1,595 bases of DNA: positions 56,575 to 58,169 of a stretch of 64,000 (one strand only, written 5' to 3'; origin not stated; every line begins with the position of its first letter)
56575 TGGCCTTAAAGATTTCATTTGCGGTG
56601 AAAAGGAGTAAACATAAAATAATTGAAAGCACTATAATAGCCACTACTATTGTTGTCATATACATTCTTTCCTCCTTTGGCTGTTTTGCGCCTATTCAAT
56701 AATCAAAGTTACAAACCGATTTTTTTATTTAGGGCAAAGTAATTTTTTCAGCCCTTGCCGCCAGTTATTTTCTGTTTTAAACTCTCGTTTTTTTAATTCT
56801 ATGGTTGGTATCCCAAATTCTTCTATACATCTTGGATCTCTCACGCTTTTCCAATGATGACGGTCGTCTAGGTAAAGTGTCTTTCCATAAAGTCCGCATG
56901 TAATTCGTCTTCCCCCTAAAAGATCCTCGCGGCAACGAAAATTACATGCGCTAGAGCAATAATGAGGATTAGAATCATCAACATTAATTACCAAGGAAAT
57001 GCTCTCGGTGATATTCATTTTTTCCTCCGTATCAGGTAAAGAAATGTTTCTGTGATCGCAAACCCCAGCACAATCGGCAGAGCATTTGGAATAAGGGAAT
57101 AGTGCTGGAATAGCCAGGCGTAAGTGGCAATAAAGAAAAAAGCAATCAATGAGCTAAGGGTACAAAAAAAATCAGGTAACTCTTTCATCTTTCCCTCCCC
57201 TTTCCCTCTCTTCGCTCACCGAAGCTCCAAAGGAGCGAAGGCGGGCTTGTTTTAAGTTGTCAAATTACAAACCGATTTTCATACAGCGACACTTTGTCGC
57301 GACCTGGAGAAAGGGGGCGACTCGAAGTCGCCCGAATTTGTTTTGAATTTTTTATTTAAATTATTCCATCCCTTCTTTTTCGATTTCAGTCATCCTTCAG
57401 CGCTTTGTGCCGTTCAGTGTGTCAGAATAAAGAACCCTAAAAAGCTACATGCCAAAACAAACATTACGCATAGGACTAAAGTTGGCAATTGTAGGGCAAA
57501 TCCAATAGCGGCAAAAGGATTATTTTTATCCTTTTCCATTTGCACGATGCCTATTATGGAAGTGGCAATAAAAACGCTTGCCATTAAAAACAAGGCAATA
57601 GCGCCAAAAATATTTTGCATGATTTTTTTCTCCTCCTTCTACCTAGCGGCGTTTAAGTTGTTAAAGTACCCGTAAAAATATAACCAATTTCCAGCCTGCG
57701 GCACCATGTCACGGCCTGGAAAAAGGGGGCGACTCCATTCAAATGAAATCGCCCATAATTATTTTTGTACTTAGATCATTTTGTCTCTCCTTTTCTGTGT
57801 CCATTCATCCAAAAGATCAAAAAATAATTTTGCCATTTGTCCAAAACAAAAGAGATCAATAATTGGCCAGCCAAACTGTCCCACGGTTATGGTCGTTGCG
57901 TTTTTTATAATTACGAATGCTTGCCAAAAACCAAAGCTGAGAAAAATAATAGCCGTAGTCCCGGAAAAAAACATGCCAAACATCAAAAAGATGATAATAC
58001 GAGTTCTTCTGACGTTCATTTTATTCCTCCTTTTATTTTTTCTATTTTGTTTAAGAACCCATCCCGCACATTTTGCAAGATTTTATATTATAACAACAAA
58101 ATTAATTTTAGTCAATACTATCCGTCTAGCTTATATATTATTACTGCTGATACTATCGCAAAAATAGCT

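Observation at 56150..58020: Cluster of six tiny (57-97 aa) mostly two-TM peptide genes with paralogous leaders, a shared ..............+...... motif and duplicated terminators, beside a divergent TrmB-like regulator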

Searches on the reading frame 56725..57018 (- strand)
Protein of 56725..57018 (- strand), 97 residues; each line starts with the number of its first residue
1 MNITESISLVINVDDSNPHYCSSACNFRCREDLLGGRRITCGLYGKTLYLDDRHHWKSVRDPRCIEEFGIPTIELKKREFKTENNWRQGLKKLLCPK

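Call 11: search_protein_families(library=pfam, max_evalue=1, proteins=[window:56725-57018:-])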
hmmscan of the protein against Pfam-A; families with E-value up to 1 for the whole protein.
window:56725-57018:- (97 aa): 1 family
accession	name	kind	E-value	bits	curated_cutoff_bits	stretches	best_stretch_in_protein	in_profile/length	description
PF22422.2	MGH1-like_GH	-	0.3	11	27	1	53-87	258-293/356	Mannosylglycerate hydrolase MGH1-like glycoside hydrolase domain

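Call 12: search_protein_families(library=ncbifam, max_evalue=1, proteins=[window:56725-57018:-])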
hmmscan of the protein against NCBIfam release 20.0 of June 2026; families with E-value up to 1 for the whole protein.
window:56725-57018:- (97 aa): 0 families

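Call 13: find_encoding_contigs(protein=window:56725-57018:-, flank=5000, max_places=6)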
Protein window:56725-57018:- (97 aa): 1 contig read that carries it; 1 place shown.
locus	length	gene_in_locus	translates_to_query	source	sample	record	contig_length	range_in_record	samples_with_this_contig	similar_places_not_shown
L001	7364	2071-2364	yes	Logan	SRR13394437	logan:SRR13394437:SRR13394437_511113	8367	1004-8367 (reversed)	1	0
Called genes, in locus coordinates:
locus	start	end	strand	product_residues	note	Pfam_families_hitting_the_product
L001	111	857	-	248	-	PF01978:TrmB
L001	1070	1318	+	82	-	-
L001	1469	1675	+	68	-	-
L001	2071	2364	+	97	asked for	-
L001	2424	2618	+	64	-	-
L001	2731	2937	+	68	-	-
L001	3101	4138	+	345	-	PF05496:RuvB_N, PF00004:AAA, PF07728:AAA_5, PF17864:AAA_lid_4, PF05491:WHD_RuvB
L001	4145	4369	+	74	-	-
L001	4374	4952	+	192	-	PF03703:bPH_2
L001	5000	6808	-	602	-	PF08486:SpoIID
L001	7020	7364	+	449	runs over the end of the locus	?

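Call 27: search_protein_families(library=phrogs, max_evalue=1, proteins=[window:56725-57018:-])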
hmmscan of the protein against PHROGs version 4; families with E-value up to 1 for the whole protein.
window:56725-57018:- (97 aa): 0 families

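Call 28: search_protein_families(library=padloc, max_evalue=1, proteins=[window:56725-57018:-])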
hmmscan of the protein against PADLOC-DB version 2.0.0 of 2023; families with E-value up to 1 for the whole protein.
window:56725-57018:- (97 aa): 0 families

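Call 32: search_protein_representatives(protein=window:56725-57018:-)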
Query: 97 residues. Proteins with E-value up to 0.001 (for the whole library): 6; up to 1e-10: 2; up to 1e-30: 1. The best 6 are listed.
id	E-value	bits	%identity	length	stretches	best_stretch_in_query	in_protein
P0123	1.6e-63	227.0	100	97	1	1-97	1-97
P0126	2.2e-15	72.4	44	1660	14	14-46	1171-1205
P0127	2.7e-06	43.2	39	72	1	1-69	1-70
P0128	3.6e-06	42.8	35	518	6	48-81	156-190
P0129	1.5e-05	40.8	34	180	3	38-83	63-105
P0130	2.5e-04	36.9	54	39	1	59-93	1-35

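Call 34: find_encoding_contigs(protein=P0127, flank=5000, max_places=4)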
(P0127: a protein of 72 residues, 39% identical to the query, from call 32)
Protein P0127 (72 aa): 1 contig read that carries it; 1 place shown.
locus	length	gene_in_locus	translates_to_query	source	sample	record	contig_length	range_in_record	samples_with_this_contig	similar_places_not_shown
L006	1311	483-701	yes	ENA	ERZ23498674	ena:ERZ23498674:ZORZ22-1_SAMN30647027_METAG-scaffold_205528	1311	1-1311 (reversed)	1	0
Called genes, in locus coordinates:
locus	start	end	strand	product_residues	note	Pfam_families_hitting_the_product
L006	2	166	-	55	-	?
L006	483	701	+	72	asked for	-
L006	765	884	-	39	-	-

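Call 35: find_encoding_contigs(protein=P0130, flank=5000, max_places=4)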
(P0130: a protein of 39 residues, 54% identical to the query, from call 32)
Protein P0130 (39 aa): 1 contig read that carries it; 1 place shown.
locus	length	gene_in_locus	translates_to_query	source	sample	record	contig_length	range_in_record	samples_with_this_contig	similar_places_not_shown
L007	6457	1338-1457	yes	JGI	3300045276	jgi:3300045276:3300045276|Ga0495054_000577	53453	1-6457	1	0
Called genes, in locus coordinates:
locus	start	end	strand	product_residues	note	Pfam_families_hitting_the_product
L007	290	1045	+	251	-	-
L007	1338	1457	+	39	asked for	-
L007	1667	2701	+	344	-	PF05496:RuvB_N, PF00004:AAA, PF07728:AAA_5 (weak), PF17864:AAA_lid_4, PF05491:WHD_RuvB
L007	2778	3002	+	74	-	-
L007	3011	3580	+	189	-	PF03703:bPH_2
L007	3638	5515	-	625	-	PF08486:SpoIID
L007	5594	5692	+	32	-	-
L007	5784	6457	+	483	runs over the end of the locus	PF01943:Polysacc_synt, PF13440:Polysacc_synt_3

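Call 72: find_homologous_proteins(query=window:56725-57018:-, max_evalue=0.01)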
Query window:56725-57018:- (97 aa): 1 proteins with E <= 0.01 among 1 candidates.
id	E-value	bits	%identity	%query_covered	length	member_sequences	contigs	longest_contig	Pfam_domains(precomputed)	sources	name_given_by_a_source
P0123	5.2e-63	227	100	100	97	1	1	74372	-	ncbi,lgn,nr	ncbi:hypothetical protein JW977_03595 [Candidatus Falkowbacteria bacterium]|nr:hypothetical protein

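Call 93: predict_structure(alignment_id=A5)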
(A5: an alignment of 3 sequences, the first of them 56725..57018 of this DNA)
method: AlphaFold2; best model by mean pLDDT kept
length: 97 residues; sequences in the alignment: 3
mean_pLDDT: 41.8   pTM: 0.33
mean pLDDT of the five models: 41.8, 37.7, 37.6, 37.2, 33.8
residues with pLDDT >= 90: 0; 70-90: 0; 50-70: 22; < 50: 75
segments of 3 or more residues with pLDDT < 50: 1-22, 30-79
pLDDT, mean of each block of 10 residues (from residue 1): 35 41 49 41 33 32 36 42 57 57
secondary structure, 60 per line:
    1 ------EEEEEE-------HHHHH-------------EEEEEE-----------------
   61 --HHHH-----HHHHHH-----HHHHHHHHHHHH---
elements in order: E7-12 H20-24 E38-43 H63-66 H72-77 H83-94
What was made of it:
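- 56725..57018 (-): p97cys, a soluble 97-aa protein. Five Cys are invariant among its three homologs (C21, C25, C29, C41, C64). The AlphaFold2 model is unusable (pLDDT 41.8, call 93).
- Tried and rejected: AlphaFold2 on p97cys with 3 sequences gave pLDDT 41.8, so no fold search was run (call 93).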

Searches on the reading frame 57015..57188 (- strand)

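Call 11: search_protein_families(library=pfam, max_evalue=1, proteins=[window:57015-57188:-])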
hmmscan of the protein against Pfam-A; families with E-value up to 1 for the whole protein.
window:57015-57188:- (57 aa): 0 families

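Call 12: search_protein_families(library=ncbifam, max_evalue=1, proteins=[window:57015-57188:-])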
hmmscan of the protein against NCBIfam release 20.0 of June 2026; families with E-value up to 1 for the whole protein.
window:57015-57188:- (57 aa): 1 family
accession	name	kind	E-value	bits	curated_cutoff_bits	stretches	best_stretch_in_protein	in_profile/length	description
NF045529.2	Heimdall-CTERM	domain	0.21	12.1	24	1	37-57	8-26/26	Heimdall-CTERM domain-containing surface protein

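Call 27: search_protein_families(library=phrogs, max_evalue=1, proteins=[window:57015-57188:-])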
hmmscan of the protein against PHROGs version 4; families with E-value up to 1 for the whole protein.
window:57015-57188:- (57 aa): 0 families

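Call 28: search_protein_families(library=padloc, max_evalue=1, proteins=[window:57015-57188:-])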
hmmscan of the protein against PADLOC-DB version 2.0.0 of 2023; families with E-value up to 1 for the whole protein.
window:57015-57188:- (57 aa): 0 families

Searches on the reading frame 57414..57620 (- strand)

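Call 11: search_protein_families(library=pfam, max_evalue=1, proteins=[window:57414-57620:-])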
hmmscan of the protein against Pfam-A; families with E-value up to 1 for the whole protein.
window:57414-57620:- (68 aa): 5 families
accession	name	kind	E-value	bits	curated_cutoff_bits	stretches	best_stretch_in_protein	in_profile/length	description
PF08395.17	7tm_7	-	0.0044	16.8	26.6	1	5-61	34-90/370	7tm Chemosensory receptor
PF07331.16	TctB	-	0.017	15.8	29.1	1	12-67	35-95/137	Tripartite tricarboxylate transporter TctB family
PF01529.25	DHHC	-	0.053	14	28.7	1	7-68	55-116/133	DHHC palmitoyltransferase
PF07297.17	DPM2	-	0.16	12.7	27.3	1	5-66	5-70/75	Dolichol phosphate-mannose biosynthesis regulatory protein (DPM2)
PF22571.1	LiaI-LiaF-TM_PspC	-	0.23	11.6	27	1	4-66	37-101/142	PspC transmembrane region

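Call 12: search_protein_families(library=ncbifam, max_evalue=1, proteins=[window:57414-57620:-])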
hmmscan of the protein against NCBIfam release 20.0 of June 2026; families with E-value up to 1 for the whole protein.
window:57414-57620:- (68 aa): 2 families
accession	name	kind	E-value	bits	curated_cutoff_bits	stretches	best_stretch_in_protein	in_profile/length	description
TIGR03785.1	marine_sort_HK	equivalog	0.52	8.5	612.2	1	10-63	372-426/703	proteobacterial dedicated sortase system histidine kinase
NF041635.1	STM3941_fam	subfamily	0.96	9.3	40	0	8-56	6-53/157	STM3941 family protein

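Call 27: search_protein_families(library=phrogs, max_evalue=1, proteins=[window:57414-57620:-])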
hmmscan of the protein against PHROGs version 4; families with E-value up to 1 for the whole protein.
window:57414-57620:- (68 aa): 3 families
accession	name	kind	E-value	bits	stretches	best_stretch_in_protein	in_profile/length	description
phrog_1880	-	moron, auxiliary metabolic gene and host takeover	0.043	14.4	1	7-60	86-145/235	PnuC-like nicotinamide mononucleotide transport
phrog_3354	-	head and packaging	0.13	13.1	1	1-25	1-27/44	major capsid protein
phrog_31028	-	unknown function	0.16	12.9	1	5-23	19-37/47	-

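Call 28: search_protein_families(library=padloc, max_evalue=1, proteins=[window:57414-57620:-])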
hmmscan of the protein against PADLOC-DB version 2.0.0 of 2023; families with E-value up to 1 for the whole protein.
window:57414-57620:- (68 aa): 0 families

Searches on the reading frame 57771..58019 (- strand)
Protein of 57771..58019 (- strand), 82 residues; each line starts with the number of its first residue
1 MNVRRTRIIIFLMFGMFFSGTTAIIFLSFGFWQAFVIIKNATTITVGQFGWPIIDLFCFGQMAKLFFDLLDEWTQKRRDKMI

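Call 11: search_protein_families(library=pfam, max_evalue=1, proteins=[window:57771-58019:-])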
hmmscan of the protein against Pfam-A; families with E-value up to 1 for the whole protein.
window:57771-58019:- (82 aa): 0 families

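Call 12: search_protein_families(library=ncbifam, max_evalue=1, proteins=[window:57771-58019:-])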
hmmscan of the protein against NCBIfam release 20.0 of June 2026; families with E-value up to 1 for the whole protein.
window:57771-58019:- (82 aa): 0 families

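Call 25: list_cluster_members(proteins=[window:57771-58019:-, window:57414-57620:-, window:57015-57188:-, window:56725-57018:-, window:56471-56665:-, window:56152-56358:-])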
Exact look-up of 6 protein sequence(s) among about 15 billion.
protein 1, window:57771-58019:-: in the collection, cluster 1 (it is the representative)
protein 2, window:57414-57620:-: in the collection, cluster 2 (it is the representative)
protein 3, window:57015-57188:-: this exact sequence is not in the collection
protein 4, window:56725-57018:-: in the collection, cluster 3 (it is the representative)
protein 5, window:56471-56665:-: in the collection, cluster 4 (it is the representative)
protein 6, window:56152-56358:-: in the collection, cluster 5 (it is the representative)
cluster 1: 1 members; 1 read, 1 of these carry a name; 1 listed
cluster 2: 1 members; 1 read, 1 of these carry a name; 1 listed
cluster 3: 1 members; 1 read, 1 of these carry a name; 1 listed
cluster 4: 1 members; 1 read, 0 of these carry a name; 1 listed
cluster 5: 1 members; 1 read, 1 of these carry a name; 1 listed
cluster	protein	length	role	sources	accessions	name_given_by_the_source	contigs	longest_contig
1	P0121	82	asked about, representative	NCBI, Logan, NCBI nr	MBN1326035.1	hypothetical protein JW977_03605 [Candidatus Falkowbacteria bacterium] | hypothetical protein [Candidatus Falkowbacteria bacterium]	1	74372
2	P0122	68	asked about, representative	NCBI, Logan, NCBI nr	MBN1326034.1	hypothetical protein JW977_03600 [Candidatus Falkowbacteria bacterium] | hypothetical protein [Candidatus Falkowbacteria bacterium]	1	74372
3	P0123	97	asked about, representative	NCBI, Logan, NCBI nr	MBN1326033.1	hypothetical protein JW977_03595 [Candidatus Falkowbacteria bacterium] | hypothetical protein [Candidatus Falkowbacteria bacterium]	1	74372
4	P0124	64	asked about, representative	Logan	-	-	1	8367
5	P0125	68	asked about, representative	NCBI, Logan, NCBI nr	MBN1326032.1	hypothetical protein JW977_03590 [Candidatus Falkowbacteria bacterium] | hypothetical protein [Candidatus Falkowbacteria bacterium]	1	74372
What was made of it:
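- Checked: The 57-aa ORF is absent from public annotation and the 64-aa ORF is called only in Logan (call 25).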

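Call 27: search_protein_families(library=phrogs, max_evalue=1, proteins=[window:57771-58019:-])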
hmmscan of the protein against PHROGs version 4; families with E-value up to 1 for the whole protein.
window:57771-58019:- (82 aa): 1 family
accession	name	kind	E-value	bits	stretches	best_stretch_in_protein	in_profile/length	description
phrog_9310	-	unknown function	0.027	16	1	1-72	1-65/80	-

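Call 28: search_protein_families(library=padloc, max_evalue=1, proteins=[window:57771-58019:-])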
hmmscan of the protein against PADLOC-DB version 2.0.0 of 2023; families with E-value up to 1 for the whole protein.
window:57771-58019:- (82 aa): 0 families
